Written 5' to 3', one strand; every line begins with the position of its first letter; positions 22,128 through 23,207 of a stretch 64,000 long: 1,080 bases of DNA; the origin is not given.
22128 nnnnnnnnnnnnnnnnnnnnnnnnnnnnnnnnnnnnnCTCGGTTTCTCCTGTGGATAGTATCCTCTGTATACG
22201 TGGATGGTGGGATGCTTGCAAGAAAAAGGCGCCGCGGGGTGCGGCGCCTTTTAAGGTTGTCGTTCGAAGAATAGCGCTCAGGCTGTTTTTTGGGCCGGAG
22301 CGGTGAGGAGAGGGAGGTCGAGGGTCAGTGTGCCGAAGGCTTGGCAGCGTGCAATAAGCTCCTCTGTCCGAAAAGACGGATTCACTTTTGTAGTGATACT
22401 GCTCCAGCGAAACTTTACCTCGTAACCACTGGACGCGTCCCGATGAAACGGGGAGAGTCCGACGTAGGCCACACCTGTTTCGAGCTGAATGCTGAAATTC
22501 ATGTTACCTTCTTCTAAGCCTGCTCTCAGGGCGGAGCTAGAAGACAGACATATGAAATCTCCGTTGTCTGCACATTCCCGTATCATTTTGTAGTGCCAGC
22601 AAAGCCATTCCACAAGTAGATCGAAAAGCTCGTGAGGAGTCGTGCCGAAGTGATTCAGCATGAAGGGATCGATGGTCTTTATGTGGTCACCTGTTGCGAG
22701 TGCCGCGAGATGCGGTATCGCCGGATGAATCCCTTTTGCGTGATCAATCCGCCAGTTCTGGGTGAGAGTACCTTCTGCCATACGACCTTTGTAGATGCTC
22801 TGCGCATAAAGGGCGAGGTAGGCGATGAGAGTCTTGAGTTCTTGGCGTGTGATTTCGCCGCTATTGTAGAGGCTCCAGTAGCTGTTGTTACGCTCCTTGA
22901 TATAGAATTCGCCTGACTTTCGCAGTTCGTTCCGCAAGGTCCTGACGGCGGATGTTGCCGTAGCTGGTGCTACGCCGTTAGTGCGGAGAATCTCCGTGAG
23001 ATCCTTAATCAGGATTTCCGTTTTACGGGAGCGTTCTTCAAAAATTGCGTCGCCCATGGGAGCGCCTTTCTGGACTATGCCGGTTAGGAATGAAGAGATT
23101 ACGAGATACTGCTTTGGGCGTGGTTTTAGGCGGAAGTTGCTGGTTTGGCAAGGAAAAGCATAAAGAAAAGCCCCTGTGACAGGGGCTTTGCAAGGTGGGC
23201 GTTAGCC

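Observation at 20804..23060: Low-GC3 three-gene cassette after ruvB, each gene capped by a near-identical palindromic terminator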

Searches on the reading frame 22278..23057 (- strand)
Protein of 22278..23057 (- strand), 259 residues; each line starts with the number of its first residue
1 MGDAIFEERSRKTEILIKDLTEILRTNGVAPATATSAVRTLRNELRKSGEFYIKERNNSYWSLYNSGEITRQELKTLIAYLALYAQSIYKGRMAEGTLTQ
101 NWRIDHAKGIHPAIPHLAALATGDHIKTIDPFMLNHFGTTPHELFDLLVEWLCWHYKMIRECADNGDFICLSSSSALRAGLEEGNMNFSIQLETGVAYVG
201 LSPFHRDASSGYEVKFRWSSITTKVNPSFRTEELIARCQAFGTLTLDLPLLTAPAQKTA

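Call 7: search_protein_families(library=pfam, proteins=[window:22278-23057:-], max_evalue=1)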
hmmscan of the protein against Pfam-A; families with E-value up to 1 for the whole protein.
window:22278-23057:- (259 aa): 1 family
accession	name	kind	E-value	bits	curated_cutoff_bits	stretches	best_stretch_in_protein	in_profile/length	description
PF02491.25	SHS2_FTSA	-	0.18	12.6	25.4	1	57-111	9-61/79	SHS2 domain inserted in FTSA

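Call 8: search_protein_families(library=ncbifam, proteins=[window:22278-23057:-], max_evalue=1)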
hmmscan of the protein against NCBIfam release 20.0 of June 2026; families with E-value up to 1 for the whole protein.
window:22278-23057:- (259 aa): 0 families

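Call 9: search_protein_families(library=padloc, proteins=[window:22278-23057:-], max_evalue=1)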
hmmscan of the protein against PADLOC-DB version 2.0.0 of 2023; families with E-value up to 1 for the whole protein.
window:22278-23057:- (259 aa): 0 families

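Call 10: search_protein_families(library=phrogs, proteins=[window:22278-23057:-], max_evalue=1)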
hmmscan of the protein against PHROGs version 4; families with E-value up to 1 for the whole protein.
window:22278-23057:- (259 aa): 3 families
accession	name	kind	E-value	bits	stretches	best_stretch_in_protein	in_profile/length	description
phrog_989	-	unknown function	0.032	15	1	15-51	7-40/70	-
phrog_19030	-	unknown function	0.054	14.9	1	7-48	26-65/65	-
phrog_33791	-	unknown function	0.39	11.3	1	59-108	124-171/213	-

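Call 16: find_homologous_proteins(query=window:22278-23057:-)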
Query window:22278-23057:- (259 aa): 1 proteins with E <= 0.001 among 1839 candidates.
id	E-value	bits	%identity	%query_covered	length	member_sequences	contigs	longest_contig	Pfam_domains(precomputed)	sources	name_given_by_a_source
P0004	5.8e-172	588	100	100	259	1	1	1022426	-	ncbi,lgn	-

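Call 36: search_solved_structures(query=A1, max_evalue=10)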
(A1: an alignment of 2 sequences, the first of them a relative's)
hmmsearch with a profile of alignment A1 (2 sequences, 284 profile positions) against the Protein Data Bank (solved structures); distinct sequences matched with E-value up to 10: 1.
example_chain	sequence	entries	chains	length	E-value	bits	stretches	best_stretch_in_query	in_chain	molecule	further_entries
9k9w_a9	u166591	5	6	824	3.2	10.2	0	40-92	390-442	Glr1262 protein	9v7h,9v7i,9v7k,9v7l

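Call 41: search_protein_representatives(alignment_id=A1)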
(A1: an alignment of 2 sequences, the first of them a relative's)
Query: 2 sequences, 284 profile positions. Proteins with E-value up to 0.001 (for the whole library): 10; up to 1e-10: 7; up to 1e-30: 7. The best 10 are listed.
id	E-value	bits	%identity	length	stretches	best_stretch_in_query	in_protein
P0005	8.3e-158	540.5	-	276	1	1-284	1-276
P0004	3.1e-136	469.7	-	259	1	1-279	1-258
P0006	2.9e-58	213.9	-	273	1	1-284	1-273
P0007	9.2e-46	172.8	-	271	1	25-279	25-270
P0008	7.3e-40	153.5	-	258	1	17-275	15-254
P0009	9.9e-37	143.2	-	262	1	22-276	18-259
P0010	1.7e-31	126.1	-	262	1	25-270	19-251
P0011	6.1e-06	42.2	-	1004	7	246-281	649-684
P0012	3.2e-04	36.5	-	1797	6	194-259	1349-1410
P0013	6.5e-04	35.5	-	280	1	20-164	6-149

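Call 43: find_encoding_contigs(protein=P0006, flank=8000, max_places=4)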
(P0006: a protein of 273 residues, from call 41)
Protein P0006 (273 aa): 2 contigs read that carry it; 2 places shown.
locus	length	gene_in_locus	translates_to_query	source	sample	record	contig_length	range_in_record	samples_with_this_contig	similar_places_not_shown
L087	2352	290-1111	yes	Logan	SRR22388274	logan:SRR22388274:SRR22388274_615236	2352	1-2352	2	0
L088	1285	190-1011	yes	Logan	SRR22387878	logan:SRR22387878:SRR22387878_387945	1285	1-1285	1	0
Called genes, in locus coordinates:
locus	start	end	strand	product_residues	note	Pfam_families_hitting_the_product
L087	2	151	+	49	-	?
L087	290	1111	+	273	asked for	-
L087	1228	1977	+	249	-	-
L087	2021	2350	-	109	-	?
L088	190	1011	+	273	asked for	-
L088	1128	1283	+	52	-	?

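Call 44: find_encoding_contigs(protein=P0007, flank=8000, max_places=3)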
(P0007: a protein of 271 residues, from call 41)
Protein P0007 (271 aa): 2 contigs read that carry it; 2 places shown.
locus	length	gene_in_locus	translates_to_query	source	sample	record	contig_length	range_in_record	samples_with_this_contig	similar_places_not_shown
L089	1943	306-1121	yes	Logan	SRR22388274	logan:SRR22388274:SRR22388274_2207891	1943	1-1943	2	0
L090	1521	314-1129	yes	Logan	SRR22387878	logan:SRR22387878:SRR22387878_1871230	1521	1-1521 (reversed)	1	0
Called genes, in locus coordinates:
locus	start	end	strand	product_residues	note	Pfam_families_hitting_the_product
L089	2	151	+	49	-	?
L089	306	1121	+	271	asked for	-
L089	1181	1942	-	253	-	?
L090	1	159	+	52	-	?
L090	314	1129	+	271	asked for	-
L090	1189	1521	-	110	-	?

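Call 45: find_encoding_contigs(protein=P0008, flank=8000, max_places=3)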
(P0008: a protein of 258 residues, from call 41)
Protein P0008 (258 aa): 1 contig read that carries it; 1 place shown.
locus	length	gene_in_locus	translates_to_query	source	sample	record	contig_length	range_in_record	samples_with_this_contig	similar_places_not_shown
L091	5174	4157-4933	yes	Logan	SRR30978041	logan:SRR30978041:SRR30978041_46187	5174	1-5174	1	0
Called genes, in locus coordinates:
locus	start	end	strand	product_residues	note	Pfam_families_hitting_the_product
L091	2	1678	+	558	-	?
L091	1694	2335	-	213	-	-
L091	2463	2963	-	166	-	-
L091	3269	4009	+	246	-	PF00392:GntR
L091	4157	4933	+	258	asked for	-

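Call 46: find_encoding_contigs(protein=P0009, flank=8000, max_places=3)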
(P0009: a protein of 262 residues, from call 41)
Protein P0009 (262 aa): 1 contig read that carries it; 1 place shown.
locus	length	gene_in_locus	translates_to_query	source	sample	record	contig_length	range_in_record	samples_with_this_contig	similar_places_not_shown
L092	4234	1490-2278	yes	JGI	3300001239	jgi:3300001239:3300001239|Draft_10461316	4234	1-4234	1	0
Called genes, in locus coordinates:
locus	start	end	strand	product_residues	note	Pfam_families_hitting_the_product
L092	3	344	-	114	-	?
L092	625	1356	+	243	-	PF00392:GntR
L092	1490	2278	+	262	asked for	-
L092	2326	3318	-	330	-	PF05496:RuvB_N, PF01078:Mg_chelatase (faint), PF00004:AAA, PF07728:AAA_5 (faint), PF17864:AAA_lid_4, PF05491:WHD_RuvB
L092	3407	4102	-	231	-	PF00753:Lactamase_B, PF13483:Lactamase_B_3, PF12706:Lactamase_B_2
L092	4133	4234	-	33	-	?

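Call 47: find_encoding_contigs(protein=P0010, flank=8000, max_places=3)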
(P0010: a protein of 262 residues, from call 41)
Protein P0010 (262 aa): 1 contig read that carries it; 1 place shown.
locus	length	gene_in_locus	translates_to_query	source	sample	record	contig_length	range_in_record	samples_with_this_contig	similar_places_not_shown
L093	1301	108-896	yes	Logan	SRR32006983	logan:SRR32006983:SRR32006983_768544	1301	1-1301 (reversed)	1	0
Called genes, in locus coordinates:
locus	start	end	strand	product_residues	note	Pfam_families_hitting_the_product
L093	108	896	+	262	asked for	-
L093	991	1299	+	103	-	?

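Call 49: predict_structure(alignment_id=A1)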
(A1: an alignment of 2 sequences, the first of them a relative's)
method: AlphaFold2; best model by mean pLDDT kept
length: 259 residues; sequences in the alignment: 2
mean_pLDDT: 49.8   pTM: 0.51
mean pLDDT of the five models: 49.8, 44.2, 36.0, 35.3, 35.0
residues with pLDDT >= 90: 0; 70-90: 71; 50-70: 39; < 50: 149
segments of 3 or more residues with pLDDT < 50: 99-107, 124-131, 134-136, 138-147, 149-259
pLDDT, mean of each block of 10 residues (from residue 1): 50 73 76 85 75 80 81 82 79 59 45 52 47 48 47 40 27 28 30 31 30 26 26 30 23 24
secondary structure, 60 per line:
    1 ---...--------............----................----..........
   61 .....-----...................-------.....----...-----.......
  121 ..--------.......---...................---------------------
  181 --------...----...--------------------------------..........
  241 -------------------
elements in order: E4-6 H17-26 H31-46 H51-65 H71-89 H97-101 H114-122 H131-137 H141-159 E189-191 E196-198 H231-240

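Call 52: search_solved_structures(query=A3, max_evalue=10)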
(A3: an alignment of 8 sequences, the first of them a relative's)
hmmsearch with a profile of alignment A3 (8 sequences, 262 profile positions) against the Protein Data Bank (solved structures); distinct sequences matched with E-value up to 10: 9.
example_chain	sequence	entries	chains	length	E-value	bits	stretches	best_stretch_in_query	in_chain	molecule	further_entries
9d92_A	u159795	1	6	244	0.58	12.5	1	10-108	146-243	Z4 c3i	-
8xq8_A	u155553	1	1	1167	0.69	12.3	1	55-136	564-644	Sperm-specific sodium proton exchanger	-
8xq7_A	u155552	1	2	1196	0.72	12.2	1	55-136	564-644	Sperm-specific sodium proton exchanger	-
8xpq_A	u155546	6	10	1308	0.8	12.1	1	55-136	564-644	Sperm-specific sodium proton exchanger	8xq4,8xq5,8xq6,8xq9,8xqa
8u73_A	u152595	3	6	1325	0.81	12.1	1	55-136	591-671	Sperm-specific sodium proton exchanger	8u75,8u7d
8u6z_A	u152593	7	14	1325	0.81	12.1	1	55-136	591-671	Sperm-specific sodium proton exchanger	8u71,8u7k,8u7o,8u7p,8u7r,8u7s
8pd2_A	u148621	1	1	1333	0.81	12.1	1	55-136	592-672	Sperm-specific sodium proton exchanger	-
8otq_A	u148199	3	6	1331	0.81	12.1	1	55-136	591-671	Sperm-specific sodium proton exchanger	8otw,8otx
8pcz_A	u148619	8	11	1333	0.81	12.1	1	55-136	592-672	Sperm-specific sodium proton exchanger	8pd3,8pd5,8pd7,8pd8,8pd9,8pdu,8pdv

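Call 53: search_protein_families(library=pfam, alignment_id=A3, max_evalue=1)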
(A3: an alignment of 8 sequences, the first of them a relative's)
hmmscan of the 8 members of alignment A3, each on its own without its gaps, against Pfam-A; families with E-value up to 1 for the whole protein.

A. member 1, P0004 (259 aa): 1 family
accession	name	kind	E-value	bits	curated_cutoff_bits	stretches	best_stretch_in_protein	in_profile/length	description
PF02491.25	SHS2_FTSA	-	0.18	12.6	25.4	1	57-111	9-61/79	SHS2 domain inserted in FTSA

B. families by the number of members that match (of 8 scanned): 2 families
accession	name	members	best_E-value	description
PF02491.25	SHS2_FTSA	1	0.18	SHS2 domain inserted in FTSA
PF04384.18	Fe-S_assembly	1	0.18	Iron-sulphur cluster assembly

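Call 56: search_protein_families(library=pfam, proteins=[L087:1228-1977:+], max_evalue=0.1)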
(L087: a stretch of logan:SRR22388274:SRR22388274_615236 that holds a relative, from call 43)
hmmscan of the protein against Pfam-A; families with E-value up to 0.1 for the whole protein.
L087:1228-1977:+ (249 aa): 0 families

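Call 57: fold_search(model_id=the predicted structure, library=pdb)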
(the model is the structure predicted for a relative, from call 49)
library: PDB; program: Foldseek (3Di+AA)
matches with E <= 10: 160; with E <= 0.001: 0
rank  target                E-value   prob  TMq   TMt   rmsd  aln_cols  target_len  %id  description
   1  9k82_A                8.0e-01  0.12  0.13  0.18  10.7       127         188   12  Cryo-EM structure of designed zinc-induced filament Fiber-n5-Zn1-HEHE-917 (released 2025-10-29)
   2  9rgy_A                1.1e+00  0.16  0.15  0.35  14.9        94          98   15  X-ray crystal structure of a de novo designed single-chain antiparallel 3-helix coiled-coil bundle, sc-apCC3-CW-0NTT (released 2025-09-03)
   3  6e7e                  1.1e+00  0.06  0.12  0.17  18.1       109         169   12  High resolution crystal structure of IncA soluble domain (released 2019-07-10)
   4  9rgz_B                1.3e+00  0.10  0.14  0.32  15.1        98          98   15  X-ray crystal structure of a de novo designed single-chain antiparallel 3-helix coiled-coil bundle, sc-apCC3-CW-2NTT (released 2025-09-03)
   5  7xge_C                1.7e+00  0.08  0.16  0.26  18.3       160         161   17  Crystal structure of MCL-1 in complex with computationally designed inhibitor protein (released 2022-07-20)
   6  5b0l_A                2.2e+00  0.09  0.17  0.17  10.8       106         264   13  Structure of MoeN5-Sso7d fusion protein in complex with beta-nonyl glucoside (released 2016-03-23)
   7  3eom_C                2.2e+00  0.06  0.13  0.10  13.9       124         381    9  2.4 A crystal structure of native glutaryl-coa dehydrogenase from Burkholderia pseudomallei (released 2008-10-21)
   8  8uky_C                2.3e+00  0.04  0.13  0.20  12.7       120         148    8  Crystal structure of BAK in complex with inhibiting antibody 14G6 (released 2024-04-10)
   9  3wfo_C                2.3e+00  0.04  0.15  0.11  16.0       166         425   13  tRNA processing enzyme (apo form 1) (released 2014-01-01)
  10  7xge_A                2.4e+00  0.06  0.16  0.23  20.3       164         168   15  Crystal structure of MCL-1 in complex with computationally designed inhibitor protein (released 2022-07-20)
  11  2yru_MODEL_1_A        2.4e+00  0.05  0.16  0.25  11.0       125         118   13  Solution structure of mouse Steroid receptor RNA activator 1 (SRA1) protein (released 2008-04-08)
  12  3wfr_E                2.4e+00  0.03  0.14  0.09  17.8       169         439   12  tRNA processing enzyme complex 2 (released 2014-01-01)
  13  9rgw_B                2.6e+00  0.07  0.14  0.31  14.5        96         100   17  X-ray crystal structure of a de novo designed single-chain antiparallel 3-helix coiled-coil bundle, sc-apCC3-CW2 (released 2025-09-03)
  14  2fp1_A                2.6e+00  0.04  0.17  0.23  13.9       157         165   12  Secreted Chorismate Mutase from Mycobacterium tuberculosis (released 2006-03-28)
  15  3wfp_C                2.6e+00  0.04  0.15  0.10  16.8       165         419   11  tRNA processing enzyme (apo form 2) (released 2014-01-01)
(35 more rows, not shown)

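Call 70: search_dna_similar(query=window:22278-23057:-, collection=phages, mode=protein, max_evalue=0.01, max_rows=10)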
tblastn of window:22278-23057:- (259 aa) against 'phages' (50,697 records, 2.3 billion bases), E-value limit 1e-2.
No match.

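Call 74: find_encoding_contigs(protein=P0013, flank=8000, max_places=3)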
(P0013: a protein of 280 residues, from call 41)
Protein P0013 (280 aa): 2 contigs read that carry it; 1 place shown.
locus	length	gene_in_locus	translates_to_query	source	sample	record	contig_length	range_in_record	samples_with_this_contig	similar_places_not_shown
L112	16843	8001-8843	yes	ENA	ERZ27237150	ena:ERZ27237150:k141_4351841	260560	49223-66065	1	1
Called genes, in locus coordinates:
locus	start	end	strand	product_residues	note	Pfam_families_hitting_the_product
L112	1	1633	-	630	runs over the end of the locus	-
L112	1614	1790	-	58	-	-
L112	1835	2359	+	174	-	-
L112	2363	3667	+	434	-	PF01595:CNNM, PF00571:CBS, PF03471:CorC_HlyC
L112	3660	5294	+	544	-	PF00496:SBP_bac_5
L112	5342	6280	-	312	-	-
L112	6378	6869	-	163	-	-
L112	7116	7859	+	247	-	PF00392:GntR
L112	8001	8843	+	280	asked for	-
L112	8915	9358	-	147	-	PF01192:RNA_pol_Rpb6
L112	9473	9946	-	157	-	-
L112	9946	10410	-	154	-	PF01668:SmpB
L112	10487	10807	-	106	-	-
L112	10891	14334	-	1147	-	PF17757:UvrB_inter, PF02559:CarD_TRCF_RID, PF00270:DEAD, PF04851:ResIII, PF00271:Helicase_C, PF03461:TRCF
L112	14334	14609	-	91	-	PF03937:Sdh5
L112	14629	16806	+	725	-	PF00270:DEAD, PF04851:ResIII, PF00271:Helicase_C, PF22590:Cas3-like_C_2 (weak), PF19833:RecG_dom3_C (weak)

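Call 98: search_protein_families(library=phrogs, alignment_id=A3, max_evalue=0.1)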
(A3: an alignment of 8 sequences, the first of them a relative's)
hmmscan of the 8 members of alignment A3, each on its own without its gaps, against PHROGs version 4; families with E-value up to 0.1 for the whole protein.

A. member 1, P0004 (259 aa): 2 families
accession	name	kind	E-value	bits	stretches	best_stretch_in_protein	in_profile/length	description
phrog_989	-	unknown function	0.032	15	1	15-51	7-40/70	-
phrog_19030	-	unknown function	0.054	14.9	0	7-48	26-65/65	-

B. families by the number of members that match (of 8 scanned): 3 families
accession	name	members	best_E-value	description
phrog_34349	-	1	0.016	-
phrog_989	-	1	0.032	-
phrog_19030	-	1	0.054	-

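Call 99: search_protein_families(library=padloc, alignment_id=A3, max_evalue=0.1)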
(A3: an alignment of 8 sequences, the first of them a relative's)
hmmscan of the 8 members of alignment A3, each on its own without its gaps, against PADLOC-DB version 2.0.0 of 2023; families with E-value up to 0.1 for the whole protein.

A. member 1, P0004 (259 aa): 0 families

B. families by the number of members that match (of 8 scanned): 0 families
